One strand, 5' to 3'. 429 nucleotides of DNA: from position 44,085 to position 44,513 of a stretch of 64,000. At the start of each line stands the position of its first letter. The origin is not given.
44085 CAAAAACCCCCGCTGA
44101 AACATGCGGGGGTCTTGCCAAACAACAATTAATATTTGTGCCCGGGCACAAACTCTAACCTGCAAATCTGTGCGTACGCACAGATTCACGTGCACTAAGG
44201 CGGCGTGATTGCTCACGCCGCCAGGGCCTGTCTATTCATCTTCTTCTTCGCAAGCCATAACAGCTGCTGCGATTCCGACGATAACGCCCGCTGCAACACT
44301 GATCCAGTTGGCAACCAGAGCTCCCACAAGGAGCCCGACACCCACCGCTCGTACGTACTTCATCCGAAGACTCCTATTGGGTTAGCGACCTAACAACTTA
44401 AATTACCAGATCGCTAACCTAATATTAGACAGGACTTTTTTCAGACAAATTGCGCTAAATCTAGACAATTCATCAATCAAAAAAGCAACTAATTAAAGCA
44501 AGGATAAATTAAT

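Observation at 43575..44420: GC-rich island 2: convergent small membrane-protein genes separated by a hairpin array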

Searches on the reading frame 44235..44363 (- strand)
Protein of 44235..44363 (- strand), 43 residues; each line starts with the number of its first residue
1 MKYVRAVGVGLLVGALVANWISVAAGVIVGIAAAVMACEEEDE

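Call 14: search_protein_families(library=phrogs, proteins=[window:44235-44363:-], max_evalue=1)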
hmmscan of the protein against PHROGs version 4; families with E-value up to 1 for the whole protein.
window:44235-44363:- (43 aa): 2 families
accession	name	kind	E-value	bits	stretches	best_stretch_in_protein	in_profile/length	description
phrog_15417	-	unknown function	0.22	12.6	1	7-36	13-42/66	-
phrog_14453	-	lysis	0.36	11.8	1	10-37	14-41/65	holin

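Call 15: search_protein_families(library=pfam, proteins=[window:44235-44363:-], max_evalue=1)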
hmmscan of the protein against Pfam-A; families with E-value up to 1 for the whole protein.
window:44235-44363:- (43 aa): 5 families
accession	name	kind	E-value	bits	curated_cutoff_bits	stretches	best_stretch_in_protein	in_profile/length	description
PF01913.23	FTR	-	0.074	13.4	27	1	9-41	21-53/142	Formylmethanofuran-tetrahydromethanopterin formyltransferase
PF19931.4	DUF6394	-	0.083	13.7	30.8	1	7-27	66-86/89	Family of unknown function (DUF6394)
PF19029.5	DUF883_C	-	0.097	12.8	27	1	6-18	16-28/30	DUF883 C-terminal glycine zipper region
PF00290.26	Trp_syntA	-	0.18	11.2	27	1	6-41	202-236/259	Tryptophan synthase alpha chain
PF07235.16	DUF1427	-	0.81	10.1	27.1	0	21-36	5-20/84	Protein of unknown function (DUF1427)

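Call 17: find_encoding_contigs(protein=window:44235-44363:-, flank=10000, max_places=10)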
Protein window:44235-44363:- (43 aa): 19 contigs read that carry it; 10 places shown.
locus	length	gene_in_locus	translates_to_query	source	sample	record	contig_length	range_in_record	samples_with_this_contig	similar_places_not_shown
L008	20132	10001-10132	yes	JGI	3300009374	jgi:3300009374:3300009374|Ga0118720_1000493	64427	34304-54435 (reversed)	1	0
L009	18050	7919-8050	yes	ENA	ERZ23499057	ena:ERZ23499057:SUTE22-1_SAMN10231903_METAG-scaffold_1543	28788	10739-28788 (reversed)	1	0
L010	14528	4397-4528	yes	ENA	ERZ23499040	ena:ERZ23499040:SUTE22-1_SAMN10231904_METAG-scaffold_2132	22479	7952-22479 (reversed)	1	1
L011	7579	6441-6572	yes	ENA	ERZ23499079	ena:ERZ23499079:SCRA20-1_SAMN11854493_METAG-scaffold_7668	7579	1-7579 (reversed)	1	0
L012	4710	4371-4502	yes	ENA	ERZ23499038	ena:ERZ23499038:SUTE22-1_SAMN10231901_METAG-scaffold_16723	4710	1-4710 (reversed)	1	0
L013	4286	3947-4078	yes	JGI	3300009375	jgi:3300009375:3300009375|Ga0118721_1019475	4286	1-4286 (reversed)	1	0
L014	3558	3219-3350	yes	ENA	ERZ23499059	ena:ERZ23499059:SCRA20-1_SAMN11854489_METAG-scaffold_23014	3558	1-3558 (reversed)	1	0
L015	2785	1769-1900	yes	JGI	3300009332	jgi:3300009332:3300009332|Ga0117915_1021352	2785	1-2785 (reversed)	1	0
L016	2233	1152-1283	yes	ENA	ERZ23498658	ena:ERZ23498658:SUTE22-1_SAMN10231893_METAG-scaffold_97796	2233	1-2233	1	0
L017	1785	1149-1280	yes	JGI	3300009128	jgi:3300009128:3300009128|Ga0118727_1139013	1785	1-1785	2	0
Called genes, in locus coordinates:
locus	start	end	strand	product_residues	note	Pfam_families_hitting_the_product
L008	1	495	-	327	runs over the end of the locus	PF00932:LTD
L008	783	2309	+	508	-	PF12072:RNase_Y_N, PF00013:KH_1 (weak), PF08668:HDOD (faint), PF01966:HD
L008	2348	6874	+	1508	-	PF04542:Sigma70_r2, PF04539:Sigma70_r3 (weak), PF04545:Sigma70_r4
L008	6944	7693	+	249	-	-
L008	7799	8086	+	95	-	PF00166:Cpn10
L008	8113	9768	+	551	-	PF00118:Cpn60_TCP1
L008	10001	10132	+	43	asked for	-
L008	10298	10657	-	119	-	-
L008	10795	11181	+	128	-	-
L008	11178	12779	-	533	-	-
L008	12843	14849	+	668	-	-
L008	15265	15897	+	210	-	-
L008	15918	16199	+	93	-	PF13451:zf_Tbcl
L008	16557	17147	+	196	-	-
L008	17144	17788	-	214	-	-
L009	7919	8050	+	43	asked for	-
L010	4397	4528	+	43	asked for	-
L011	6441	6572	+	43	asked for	-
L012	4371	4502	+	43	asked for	-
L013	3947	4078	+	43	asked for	-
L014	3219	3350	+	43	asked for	-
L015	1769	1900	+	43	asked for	-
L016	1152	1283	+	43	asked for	-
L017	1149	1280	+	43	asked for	-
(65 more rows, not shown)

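Call 34: find_homologous_proteins(query=window:44235-44363:-, max_evalue=10)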
Query window:44235-44363:- (43 aa): 1 proteins with E <= 10 among 5 candidates.
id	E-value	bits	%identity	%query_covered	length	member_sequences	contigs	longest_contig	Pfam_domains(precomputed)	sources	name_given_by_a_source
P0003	1.8e-17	78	100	100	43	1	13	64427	-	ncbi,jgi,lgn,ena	-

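Call 53: search_protein_families(library=ncbifam, proteins=[window:44235-44363:-], max_evalue=1)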
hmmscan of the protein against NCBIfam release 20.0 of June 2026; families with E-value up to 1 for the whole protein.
window:44235-44363:- (43 aa): 2 families
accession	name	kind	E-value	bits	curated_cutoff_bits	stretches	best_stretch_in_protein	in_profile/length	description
NF002554.0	PRK02114.1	subfamily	0.054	12.9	297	1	9-41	21-53/297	formylmethanofuran--tetrahydromethanopterin N-formyltransferase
TIGR03510.1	XapX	domain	0.65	9.6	27.8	1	2-16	1-15/49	XapX domain-containing protein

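Call 54: search_protein_families(library=padloc, proteins=[window:44235-44363:-], max_evalue=1)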
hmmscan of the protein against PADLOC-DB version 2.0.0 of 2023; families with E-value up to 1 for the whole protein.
window:44235-44363:- (43 aa): 0 families
